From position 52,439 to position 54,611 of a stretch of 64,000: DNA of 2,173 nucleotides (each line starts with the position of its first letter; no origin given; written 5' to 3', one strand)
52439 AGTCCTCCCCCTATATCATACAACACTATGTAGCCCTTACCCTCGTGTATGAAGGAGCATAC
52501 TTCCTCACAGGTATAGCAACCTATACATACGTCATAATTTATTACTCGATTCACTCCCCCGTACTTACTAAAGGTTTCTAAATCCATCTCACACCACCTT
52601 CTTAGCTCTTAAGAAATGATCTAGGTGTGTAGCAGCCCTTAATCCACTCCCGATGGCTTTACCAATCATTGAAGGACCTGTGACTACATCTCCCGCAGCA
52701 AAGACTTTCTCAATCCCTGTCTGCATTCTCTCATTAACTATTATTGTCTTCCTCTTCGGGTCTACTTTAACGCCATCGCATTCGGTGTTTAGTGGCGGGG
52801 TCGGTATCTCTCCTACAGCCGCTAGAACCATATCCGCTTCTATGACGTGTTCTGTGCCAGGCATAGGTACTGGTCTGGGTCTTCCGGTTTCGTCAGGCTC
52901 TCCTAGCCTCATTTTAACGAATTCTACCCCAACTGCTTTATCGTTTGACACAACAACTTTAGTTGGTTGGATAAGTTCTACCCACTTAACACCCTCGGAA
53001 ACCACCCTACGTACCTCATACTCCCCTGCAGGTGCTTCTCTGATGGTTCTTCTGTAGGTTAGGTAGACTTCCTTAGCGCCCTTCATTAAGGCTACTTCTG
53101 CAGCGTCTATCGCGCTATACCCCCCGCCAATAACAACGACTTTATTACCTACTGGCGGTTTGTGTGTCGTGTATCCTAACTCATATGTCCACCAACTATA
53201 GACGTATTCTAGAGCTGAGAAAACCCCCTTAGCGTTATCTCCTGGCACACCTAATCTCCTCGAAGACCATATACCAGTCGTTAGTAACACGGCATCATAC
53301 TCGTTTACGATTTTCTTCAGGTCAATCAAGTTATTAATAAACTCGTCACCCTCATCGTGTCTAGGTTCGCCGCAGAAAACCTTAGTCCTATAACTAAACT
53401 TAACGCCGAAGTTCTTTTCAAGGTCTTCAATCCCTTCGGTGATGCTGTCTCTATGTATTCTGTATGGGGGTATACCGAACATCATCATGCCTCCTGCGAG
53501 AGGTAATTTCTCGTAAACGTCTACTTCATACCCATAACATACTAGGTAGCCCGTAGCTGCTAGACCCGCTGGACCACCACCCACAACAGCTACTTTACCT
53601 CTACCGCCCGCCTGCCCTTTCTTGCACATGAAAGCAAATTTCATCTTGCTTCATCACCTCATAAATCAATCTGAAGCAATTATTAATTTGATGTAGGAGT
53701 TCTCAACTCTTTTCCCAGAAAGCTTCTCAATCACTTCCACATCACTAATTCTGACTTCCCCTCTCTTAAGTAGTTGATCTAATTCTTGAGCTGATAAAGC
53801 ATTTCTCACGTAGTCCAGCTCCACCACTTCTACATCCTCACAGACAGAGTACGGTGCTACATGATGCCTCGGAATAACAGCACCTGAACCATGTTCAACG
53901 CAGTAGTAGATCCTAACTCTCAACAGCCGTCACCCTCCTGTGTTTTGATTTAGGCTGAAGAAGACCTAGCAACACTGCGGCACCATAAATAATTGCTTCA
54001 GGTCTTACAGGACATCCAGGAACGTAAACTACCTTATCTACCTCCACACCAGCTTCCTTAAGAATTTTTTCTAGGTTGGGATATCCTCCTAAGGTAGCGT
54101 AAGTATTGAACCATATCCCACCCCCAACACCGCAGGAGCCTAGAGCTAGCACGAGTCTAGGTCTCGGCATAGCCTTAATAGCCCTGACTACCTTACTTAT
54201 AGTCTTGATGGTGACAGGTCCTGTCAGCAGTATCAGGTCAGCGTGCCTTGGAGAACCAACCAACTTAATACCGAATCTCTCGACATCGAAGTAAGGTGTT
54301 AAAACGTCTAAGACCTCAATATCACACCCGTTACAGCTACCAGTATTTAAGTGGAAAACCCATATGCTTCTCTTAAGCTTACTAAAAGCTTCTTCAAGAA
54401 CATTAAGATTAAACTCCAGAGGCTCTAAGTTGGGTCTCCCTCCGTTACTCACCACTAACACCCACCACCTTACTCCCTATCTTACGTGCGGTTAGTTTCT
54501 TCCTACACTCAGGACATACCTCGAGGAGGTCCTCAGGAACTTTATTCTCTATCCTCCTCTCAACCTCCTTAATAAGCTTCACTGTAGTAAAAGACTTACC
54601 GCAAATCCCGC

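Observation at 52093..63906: Mrp module plus FHL-type [NiFe] hydrogenase core ending in an NAD(P)H flavoprotein and polyferredoxin instead of a formate dehydrogenase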

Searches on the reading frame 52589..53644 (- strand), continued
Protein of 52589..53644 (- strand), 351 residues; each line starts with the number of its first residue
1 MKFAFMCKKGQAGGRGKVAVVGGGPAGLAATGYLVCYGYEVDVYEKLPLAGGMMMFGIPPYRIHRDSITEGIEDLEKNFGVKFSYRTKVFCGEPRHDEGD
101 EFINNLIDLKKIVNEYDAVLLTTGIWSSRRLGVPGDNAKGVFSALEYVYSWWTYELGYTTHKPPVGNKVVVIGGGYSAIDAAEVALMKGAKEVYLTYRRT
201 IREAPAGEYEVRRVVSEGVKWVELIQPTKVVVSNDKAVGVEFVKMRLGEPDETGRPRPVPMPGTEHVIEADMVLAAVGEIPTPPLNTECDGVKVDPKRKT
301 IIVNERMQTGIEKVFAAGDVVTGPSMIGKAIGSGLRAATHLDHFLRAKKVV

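Call 84: search_protein_families(library=pfam, proteins=[L005:11105-13126:+, L005:13130-14572:+, L005:14644-15450:+, L005:15428-18154:+, L005:9122-9949:-, L003:1722-3632:-, L003:3803-4906:+, L004:8738-9811:+, L004:11748-12920:+, L004:6708-8690:-], max_evalue=0.00001)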
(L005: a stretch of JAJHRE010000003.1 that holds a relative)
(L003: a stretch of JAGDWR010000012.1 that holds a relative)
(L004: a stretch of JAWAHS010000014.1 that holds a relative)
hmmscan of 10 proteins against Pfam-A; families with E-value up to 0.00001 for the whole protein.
L005:11105-13126:+ (673 aa): 2 families
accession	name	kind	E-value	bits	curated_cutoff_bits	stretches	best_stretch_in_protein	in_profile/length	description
PF00361.26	Proton_antipo_M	-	4.6e-49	167.6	21.5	1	133-456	1-294/294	NADH:quinone oxidoreductase/Mrp antiporter, TM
PF00662.26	Proton_antipo_N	-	2.7e-08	34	24.5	1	72-110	7-46/51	NADH-Ubiquinone oxidoreductase (complex I), chain 5 N-terminus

L005:13130-14572:+ (480 aa): 1 family
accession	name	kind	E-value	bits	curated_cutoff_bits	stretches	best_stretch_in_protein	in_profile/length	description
PF00361.26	Proton_antipo_M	-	8e-50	170.1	21.5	1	129-405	1-286/294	NADH:quinone oxidoreductase/Mrp antiporter, TM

L005:14644-15450:+ (268 aa): 0 families

L005:15428-18154:+ (908 aa): 8 families
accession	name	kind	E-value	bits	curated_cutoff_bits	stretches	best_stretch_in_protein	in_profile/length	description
PF00004.35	AAA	-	1.1e-56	191.3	21.2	2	402-524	1-125/131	ATPase family associated with various cellular activities (AAA)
PF05362.19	Lon_C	-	2.8e-12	47.1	21.1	1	676-870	26-194/205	Lon protease (S16) C-terminal proteolytic domain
PF13191.12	AAA_16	-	1.7e-09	38.8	32.6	0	400-432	25-60/167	AAA ATPase domain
PF05496.18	RuvB_N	-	1e-08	35.5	27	0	101-234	34-152/159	Holliday junction DNA helicase RuvB P-loop domain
PF13173.12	AAA_14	-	2.2e-08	34.6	27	0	101-240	3-120/129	AAA domain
PF07728.20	AAA_5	-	3.1e-08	34.1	22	0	402-470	2-76/139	AAA domain (dynein-related subfamily)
PF20720.3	nSTAND3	-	1.3e-07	31.8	27.2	0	97-251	14-147/155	Novel STAND NTPase 3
PF13401.12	AAA_22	-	5e-07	30.5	27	0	402-434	8-36/130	AAA domain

L005:9122-9949:- (275 aa): 1 family
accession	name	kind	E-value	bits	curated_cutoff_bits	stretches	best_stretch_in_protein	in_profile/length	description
PF00892.27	EamA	-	4.5e-18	66.3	28.2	1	135-271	2-134/135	EamA-like transporter family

L003:1722-3632:- (636 aa): 2 families
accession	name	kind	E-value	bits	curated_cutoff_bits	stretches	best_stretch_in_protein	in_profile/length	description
PF01314.23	AFOR_C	-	1.8e-146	488.7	27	1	236-621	2-385/385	Aldehyde ferredoxin oxidoreductase, domains 2 & 3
PF02730.20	AFOR_N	-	2.6e-81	272.6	29.8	1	13-221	1-198/199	Aldehyde ferredoxin oxidoreductase, N-terminal domain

L003:3803-4906:+ (367 aa): 2 families
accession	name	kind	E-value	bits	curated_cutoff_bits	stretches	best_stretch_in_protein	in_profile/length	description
PF04055.27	Radical_SAM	-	2.5e-19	70.5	29.5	1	26-160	2-143/166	Radical SAM superfamily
PF13186.11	SPASM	-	8.8e-13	48.8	21.5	1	254-331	1-67/67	Iron-sulfur cluster-binding domain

L004:8738-9811:+ (357 aa): 2 families
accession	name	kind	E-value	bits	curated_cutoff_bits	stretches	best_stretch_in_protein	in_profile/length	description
PF00107.32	ADH_zinc_N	-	5.7e-20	72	31.8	1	187-312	1-121/129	Zinc-binding dehydrogenase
PF08240.17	ADH_N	-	4e-17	62.8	23.5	1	31-141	2-99/104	Alcohol dehydrogenase GroES-like domain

L004:11748-12920:+ (390 aa): 1 family
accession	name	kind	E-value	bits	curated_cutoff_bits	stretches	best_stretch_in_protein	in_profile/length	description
PF07690.21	MFS_1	-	6.6e-23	81.6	33.4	2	20-346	9-346/347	Major Facilitator Superfamily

L004:6708-8690:- (660 aa): 2 families
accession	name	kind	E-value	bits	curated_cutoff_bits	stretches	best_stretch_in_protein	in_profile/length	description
PF01314.23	AFOR_C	-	1.5e-133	446.2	27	1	259-644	3-385/385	Aldehyde ferredoxin oxidoreductase, domains 2 & 3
PF02730.20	AFOR_N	-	7.1e-78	261.3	29.8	1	45-244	1-199/199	Aldehyde ferredoxin oxidoreductase, N-terminal domain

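Call 86: find_encoding_contigs(protein=P0115, flank=7000, max_places=2)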
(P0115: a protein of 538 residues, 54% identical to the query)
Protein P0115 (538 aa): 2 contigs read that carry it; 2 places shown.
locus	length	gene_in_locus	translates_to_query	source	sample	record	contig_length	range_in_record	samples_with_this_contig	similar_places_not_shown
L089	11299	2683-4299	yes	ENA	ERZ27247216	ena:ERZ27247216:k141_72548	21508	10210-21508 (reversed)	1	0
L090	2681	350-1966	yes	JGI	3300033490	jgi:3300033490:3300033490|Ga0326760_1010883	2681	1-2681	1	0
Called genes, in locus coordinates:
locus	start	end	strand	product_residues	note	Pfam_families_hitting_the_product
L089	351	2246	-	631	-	PF02730:AFOR_N, PF01314:AFOR_C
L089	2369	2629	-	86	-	PF02597:ThiS (faint)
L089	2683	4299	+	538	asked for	PF00070:Pyr_redox (faint), PF07992:Pyr_redox_2, PF13450:NAD_binding_8 (weak), PF13738:Pyr_redox_3 (weak), PF00037:Fer4 (faint), PF12837:Fer4_6 (faint), PF12838:Fer4_7 (faint), PF13247:Fer4_11, +1 more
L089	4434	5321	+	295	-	-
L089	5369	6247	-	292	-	PF02007:MtrH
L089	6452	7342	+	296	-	PF01909:NTP_transf_2 (faint)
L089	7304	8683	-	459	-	PF00294:PfkB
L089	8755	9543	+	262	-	-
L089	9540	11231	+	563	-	PF13476:AAA_23 (faint), PF13555:AAA_29 (faint), PF20703:nSTAND1 (faint), PF00005:ABC_tran, PF02463:SMC_N (faint), PF13191:AAA_16 (faint), PF00005:ABC_tran, PF13304:AAA_21 (weak), +1 more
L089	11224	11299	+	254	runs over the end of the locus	PF02361:CbiQ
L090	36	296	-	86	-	PF02597:ThiS (faint)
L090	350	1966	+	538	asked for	PF00070:Pyr_redox (faint), PF07992:Pyr_redox_2, PF13450:NAD_binding_8 (weak), PF13738:Pyr_redox_3 (weak), PF00037:Fer4 (faint), PF12837:Fer4_6 (faint), PF12838:Fer4_7 (faint), PF13247:Fer4_11, +1 more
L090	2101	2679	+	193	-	?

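Call 87: find_encoding_contigs(protein=P0119, flank=7000, max_places=2)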
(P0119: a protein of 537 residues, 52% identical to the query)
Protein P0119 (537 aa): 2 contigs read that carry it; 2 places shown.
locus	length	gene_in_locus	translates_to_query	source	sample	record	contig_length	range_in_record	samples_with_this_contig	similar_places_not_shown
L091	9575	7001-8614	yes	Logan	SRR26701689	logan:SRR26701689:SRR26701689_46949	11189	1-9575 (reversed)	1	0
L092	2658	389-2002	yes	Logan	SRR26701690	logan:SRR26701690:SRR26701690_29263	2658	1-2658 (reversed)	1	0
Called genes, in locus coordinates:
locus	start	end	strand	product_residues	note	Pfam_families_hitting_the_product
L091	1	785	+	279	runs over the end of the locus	PF02817:E3_binding, PF00198:2-oxoacid_dh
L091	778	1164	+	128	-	PF09585:Lin0512_fam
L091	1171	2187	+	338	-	PF01513:NAD_kinase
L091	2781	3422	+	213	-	PF03883:H2O2_YaaD (weak)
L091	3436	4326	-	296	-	PF00583:Acetyltransf_1, PF13673:Acetyltransf_10, PF13508:Acetyltransf_7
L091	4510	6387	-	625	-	PF02730:AFOR_N, PF01314:AFOR_C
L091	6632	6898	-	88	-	PF02597:ThiS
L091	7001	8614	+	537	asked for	PF00070:Pyr_redox (faint), PF01262:AlaDh_PNT_C (faint), PF07992:Pyr_redox_2, PF13450:NAD_binding_8 (weak), PF13738:Pyr_redox_3 (faint), PF13247:Fer4_11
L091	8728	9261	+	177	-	-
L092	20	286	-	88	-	PF02597:ThiS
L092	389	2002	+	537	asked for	PF00070:Pyr_redox (faint), PF01262:AlaDh_PNT_C (faint), PF07992:Pyr_redox_2, PF13450:NAD_binding_8 (weak), PF13738:Pyr_redox_3 (faint), PF13247:Fer4_11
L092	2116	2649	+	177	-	-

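Call 92: search_solved_structures(query=A1, max_evalue=0.01)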
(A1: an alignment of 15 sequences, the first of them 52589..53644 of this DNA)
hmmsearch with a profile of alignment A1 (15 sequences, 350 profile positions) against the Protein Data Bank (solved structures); distinct sequences matched with E-value up to 0.01: 296 (the best 60 are shown).
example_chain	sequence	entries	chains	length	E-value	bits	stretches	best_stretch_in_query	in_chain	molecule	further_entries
5jca_L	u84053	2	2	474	3.7e-79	269.5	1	13-347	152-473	NADH-dependent Ferredoxin:NADP Oxidoreductase (NfnI) subunit alpha | NADH-dependent Ferredoxin:NADP Oxidoreductase subunit alpha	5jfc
4ylf_B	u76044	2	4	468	1.8e-78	267.2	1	12-346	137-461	Dihydropyrimidine dehydrogenase subunit A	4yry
9bov_A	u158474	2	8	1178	1.9e-77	263.9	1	13-347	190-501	Molybdopterin oxidoreductase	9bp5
9n5u_A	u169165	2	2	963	7.5e-76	258.6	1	13-348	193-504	NfnA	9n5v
8oh5_C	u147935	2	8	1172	8.9e-71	241.9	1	13-345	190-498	Formate dehydrogenase-O, major subunit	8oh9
5vj7_A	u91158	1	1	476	2.4e-67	230.7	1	13-347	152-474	Oxidoreductase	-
2vdc_G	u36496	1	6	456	4.6e-57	196.8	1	15-347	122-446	GLUTAMATE SYNTHASE [NADPH] SMALL CHAIN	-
6s6s_G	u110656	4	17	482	5.6e-57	196.6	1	15-347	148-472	Glutamate synthase [NADPH] small chain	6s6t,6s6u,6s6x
7mfm_I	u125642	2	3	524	6.1e-34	120.8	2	12-194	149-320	Glutamate synthase (NADPH) small chain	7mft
1h7x_A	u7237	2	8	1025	1.2e-33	119.8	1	12-347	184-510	DIHYDROPYRIMIDINE DEHYDROGENASE | Dihydropyrimidine dehydrogenase [NADP(+)]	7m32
7m31_A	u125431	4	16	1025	1.2e-33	119.8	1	12-347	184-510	Dihydropyrimidine dehydrogenase [NADP(+)]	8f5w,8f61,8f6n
1gt8_A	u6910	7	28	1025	1.2e-33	119.8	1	12-347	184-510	DIHYDROPYRIMIDINE DEHYDROGENASE | Dihydropyrimidine dehydrogenase [NADP(+)]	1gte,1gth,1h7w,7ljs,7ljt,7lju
3cty_A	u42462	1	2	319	1.3e-17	67.1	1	9-340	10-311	Thioredoxin reductase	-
1mo9_A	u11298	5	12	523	2.5e-15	59.6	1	167-340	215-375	orf3 | 2-OXOPROPYL-COM REDUCTASE | 2-oxopropyl-CoM reductase, carboxylating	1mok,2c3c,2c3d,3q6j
7mgn_A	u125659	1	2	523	2.5e-15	59.6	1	167-340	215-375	2-oxopropyl-CoM reductase, carboxylating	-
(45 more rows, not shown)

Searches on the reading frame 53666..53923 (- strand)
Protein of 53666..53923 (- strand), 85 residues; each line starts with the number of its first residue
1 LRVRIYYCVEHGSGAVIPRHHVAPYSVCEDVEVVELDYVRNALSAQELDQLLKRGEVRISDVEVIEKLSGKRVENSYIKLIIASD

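Call 3: search_protein_families(library=pfam, proteins=[window:53666-53923:-], max_evalue=0.01)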
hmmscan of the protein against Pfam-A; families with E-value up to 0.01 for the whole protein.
window:53666-53923:- (85 aa): 0 families

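Call 35: search_protein_families(library=ncbifam, proteins=[window:53666-53923:-], max_evalue=0.01)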
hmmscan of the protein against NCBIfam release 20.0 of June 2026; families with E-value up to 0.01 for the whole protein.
window:53666-53923:- (85 aa): 0 families

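Call 51: find_homologous_proteins(query=window:53666-53923:-, max_evalue=0.001)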
Query window:53666-53923:- (85 aa): 22 proteins with E <= 0.001 among 22 candidates.
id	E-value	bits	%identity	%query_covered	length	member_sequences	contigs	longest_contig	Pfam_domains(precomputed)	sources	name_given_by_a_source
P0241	2.9e-47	176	100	100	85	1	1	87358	-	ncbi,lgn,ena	-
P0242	1.1e-44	167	93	100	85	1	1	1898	-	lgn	-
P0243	1.7e-44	167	92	100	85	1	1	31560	-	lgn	-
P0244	1.2e-43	164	91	100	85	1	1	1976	-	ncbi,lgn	ncbi:MAG: hypothetical protein ACK416_03705 [Zestosphaera sp.]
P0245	3.9e-41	156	84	100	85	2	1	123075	-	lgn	-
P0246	6.8e-41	155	85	100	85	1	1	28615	-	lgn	-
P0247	1.6e-40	154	85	100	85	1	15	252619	-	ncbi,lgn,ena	ncbi:MAG: hypothetical protein QXL29_02400 [Zestosphaera sp.]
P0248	2.1e-40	154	84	100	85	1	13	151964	-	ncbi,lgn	ncbi:MAG: hypothetical protein QXN90_01635 [Zestosphaera sp.]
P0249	2.2e-40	154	84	100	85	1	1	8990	-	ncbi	ncbi:MAG: hypothetical protein ACP5KB_00780 [Thermoprotei archaeon]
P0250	3.1e-40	153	84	100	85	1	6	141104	-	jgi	-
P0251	3.7e-40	153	84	100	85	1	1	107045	-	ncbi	ncbi:MAG: hypothetical protein QXM42_00215 [Zestosphaera sp.]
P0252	9.2e-40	152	82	100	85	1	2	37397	-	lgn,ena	-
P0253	1.1e-39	151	79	100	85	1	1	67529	-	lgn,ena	-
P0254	1.5e-39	151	82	100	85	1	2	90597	-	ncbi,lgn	ncbi:MAG: hypothetical protein QXV53_00875 [Zestosphaera sp.]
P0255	1.7e-39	151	82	100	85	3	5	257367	-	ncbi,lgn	ncbi:MAG: hypothetical protein QXV93_04805 [Zestosphaera sp.]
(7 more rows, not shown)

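Call 53: list_cluster_members(proteins=[P0241, P0121])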
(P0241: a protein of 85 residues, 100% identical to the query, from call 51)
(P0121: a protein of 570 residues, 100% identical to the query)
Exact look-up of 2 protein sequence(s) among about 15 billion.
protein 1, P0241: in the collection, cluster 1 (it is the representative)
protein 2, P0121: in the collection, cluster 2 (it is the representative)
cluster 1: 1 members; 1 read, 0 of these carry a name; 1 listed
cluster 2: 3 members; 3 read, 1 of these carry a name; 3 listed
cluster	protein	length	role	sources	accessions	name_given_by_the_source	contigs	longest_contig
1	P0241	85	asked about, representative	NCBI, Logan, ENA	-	-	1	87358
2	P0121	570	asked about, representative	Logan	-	-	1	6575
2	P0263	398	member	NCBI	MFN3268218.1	MAG: NADH-quinone oxidoreductase subunit C, partial [Zestosphaera sp.]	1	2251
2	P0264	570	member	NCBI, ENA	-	-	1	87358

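Call 76: predict_structure(alignment_id=A3)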
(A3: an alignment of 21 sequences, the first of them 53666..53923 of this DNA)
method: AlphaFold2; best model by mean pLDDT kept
length: 85 residues; sequences in the alignment: 21
mean_pLDDT: 86.7   pTM: 0.74
mean pLDDT of the five models: 86.7, 86.2, 86.0, 84.8, 83.2
residues with pLDDT >= 90: 55; 70-90: 17; 50-70: 13; < 50: 0
segments of 3 or more residues with pLDDT < 50: none
pLDDT, mean of each block of 10 residues (from residue 1): 94 60 79 93 94 95 91 89 82
secondary structure, 60 per line:
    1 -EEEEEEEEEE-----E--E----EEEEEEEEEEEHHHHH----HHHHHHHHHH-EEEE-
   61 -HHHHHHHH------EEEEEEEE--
elements in order: E2-11 E25-35 H36-40 H45-54 E56-59 H62-69 E76-83

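Call 79: fold_search(model_id=the predicted structure, library=pdb)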
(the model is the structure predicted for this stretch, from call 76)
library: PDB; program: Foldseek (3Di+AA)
matches with E <= 10: 158; with E <= 0.001: 0
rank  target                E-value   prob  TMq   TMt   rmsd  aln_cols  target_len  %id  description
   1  1azs_A                5.2e-01  0.12  0.25  0.13  12.9        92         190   12  COMPLEX OF GS-ALPHA WITH THE CATALYTIC DOMAINS OF MAMMALIAN ADENYLYL CYCLASE (released 1998-02-25)
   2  1cjk_A                5.6e-01  0.14  0.25  0.14  12.3        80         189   15  COMPLEX OF GS-ALPHA WITH THE CATALYTIC DOMAINS OF MAMMALIAN ADENYLYL CYCLASE: COMPLEX WITH ADENOSINE 5'-(ALPHA THIO)-T (released 1999-08-31)
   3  1mr1_A                1.1e+00  0.03  0.18  0.11  15.1       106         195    9  Crystal Structure of a Smad4-Ski Complex (released 2003-01-21)
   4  4f4z_B                1.3e+00  0.06  0.22  0.08  10.3        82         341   12  Y-family DNA polymerase chimera Dpo4-Dpo4-Dbh (released 2013-01-02)
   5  1qys                  1.5e+00  0.03  0.19  0.18  12.5       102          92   10  Crystal structure of Top7: A computationally designed protein with a novel fold (released 2003-11-25)
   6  2wz1_B                1.9e+00  0.06  0.26  0.13  13.4        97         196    9  STRUCTURE OF THE CATALYTIC DOMAIN OF HUMAN SOLUBLE GUANYLATE CYCLASE 1 BETA 3. (released 2009-12-01)
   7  7oxp_A                1.9e+00  0.01  0.15  0.07  17.7       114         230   11  Cryo-EM structure of yeast Sei1 (released 2021-10-13)
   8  8hbe_A                2.0e+00  0.08  0.24  0.06  12.3        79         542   10  Structure of human soluble guanylate cyclase in the inactive state at 3.1 angstrom (released 2023-04-19)
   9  8gs1_D                2.0e+00  0.03  0.20  0.08  14.8       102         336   11  Crystal structure of AziU2-U3 complex from Streptomyces sahachiroi NRRL2485 (released 2023-09-06)
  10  3uvj_A                2.1e+00  0.05  0.24  0.13  12.5        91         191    5  Crystal structure of the catalytic domain of the heterodimeric human soluble guanylate cyclase 1. (released 2011-12-28)
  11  4it6_A                2.1e+00  0.04  0.22  0.19  12.1        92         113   11  Crystal structure of amino acid residues 1-120 of CG17282 (released 2013-08-14)
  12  8j8z_A                2.3e+00  0.01  0.16  0.06  13.9        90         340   16  Structure of beta-arrestin1 in complex with D6Rpp (released 2023-12-27)
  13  2jvf_MODEL_1_A        2.4e+00  0.04  0.26  0.25  12.7       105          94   17  Solution structure of M7, a computationally-designed artificial protein (released 2008-08-12)
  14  9ard_A                2.4e+00  0.02  0.16  0.12  12.1        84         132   10  Structure of Pycsar EcPycC cyclase immunoglobulin-like AGS-C domain (released 2024-06-19)
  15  9bco_A                2.6e+00  0.04  0.23  0.05  12.9        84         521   12  Intracellular domain of apo GC-A (released 2024-11-27)
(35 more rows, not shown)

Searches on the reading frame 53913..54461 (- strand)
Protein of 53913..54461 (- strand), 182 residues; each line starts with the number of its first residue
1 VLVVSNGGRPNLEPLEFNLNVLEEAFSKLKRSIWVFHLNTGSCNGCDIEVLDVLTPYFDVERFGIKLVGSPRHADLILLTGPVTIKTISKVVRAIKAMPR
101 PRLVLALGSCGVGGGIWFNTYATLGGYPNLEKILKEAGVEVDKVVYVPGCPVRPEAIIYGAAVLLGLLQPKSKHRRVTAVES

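Call 3: search_protein_families(library=pfam, proteins=[window:53913-54461:-], max_evalue=0.01)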
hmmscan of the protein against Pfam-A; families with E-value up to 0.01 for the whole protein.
window:53913-54461:- (182 aa): 1 family
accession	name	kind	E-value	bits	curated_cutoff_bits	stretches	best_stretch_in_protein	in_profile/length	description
PF01058.29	Oxidored_q6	-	2.2e-24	86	27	1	43-160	1-124/128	NADH ubiquinone oxidoreductase, 20 Kd subunit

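Call 35: search_protein_families(library=ncbifam, proteins=[window:53913-54461:-], max_evalue=0.01)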
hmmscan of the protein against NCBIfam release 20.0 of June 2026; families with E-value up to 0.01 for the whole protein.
window:53913-54461:- (182 aa): 15 families
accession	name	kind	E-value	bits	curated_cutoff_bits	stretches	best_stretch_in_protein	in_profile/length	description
NF005012.1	PRK06411.1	subfamily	3e-29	101.7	116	1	23-166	25-156/166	NADH-quinone oxidoreductase subunit NuoB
TIGR01957.1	nuoB_fam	subfamily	2.6e-26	92.3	142.7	1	30-164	16-138/145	NADH-quinone oxidoreductase subunit B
NF011388.0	PRK14813.1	equivalog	3.7e-24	85.6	294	1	43-163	37-148/189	NADH dehydrogenase subunit B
NF011395.0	PRK14820.1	equivalog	1.1e-23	83.9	263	1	30-177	32-166/180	NADH-quinone oxidoreductase subunit B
NF011394.0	PRK14819.1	equivalog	2e-23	83.3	312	1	31-162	31-150/264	NADH-quinone oxidoreductase subunit B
NF011393.0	PRK14818.1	equivalog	9.8e-22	77.3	255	1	29-168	27-155/173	NADH dehydrogenase subunit B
NF011391.0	PRK14816.1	equivalog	1.9e-21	76.5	283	1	31-163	52-172/196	NADH-quinone oxidoreductase subunit B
NF011390.0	PRK14815.1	equivalog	1.2e-20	73.6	281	1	30-160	32-149/183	NADH dehydrogenase subunit B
NF009808.0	PRK13292.1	equivalog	2e-20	72.3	1156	1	30-166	24-147/791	NADH-quinone oxidoreductase subunit B/C/D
NF011389.0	PRK14814.1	equivalog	1.1e-18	67.7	285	1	31-161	33-150/186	NADH dehydrogenase subunit B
NF011392.0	PRK14817.1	equivalog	2.8e-18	66.3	271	1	34-171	39-163/182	NADH-quinone oxidoreductase subunit B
NF045520.1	H2_NiFeSe_small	exception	6.9e-08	32.2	470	1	99-171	142-212/314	NiFeSe hydrogenase small subunit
TIGR03294.1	FrhG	equivalog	0.00015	21.5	245.5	1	41-164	10-140/228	coenzyme F420 hydrogenase subunit gamma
NF005678.0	PRK07473.1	equivalog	0.0014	17.7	386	1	53-124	179-248/376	M20/M25/M40 family metallo-hydrolase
NF045875.1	F420_non_VhuG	exception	0.0019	17.5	450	0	41-116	13-93/286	F420-non-reducing hydrogenase subunit VhuG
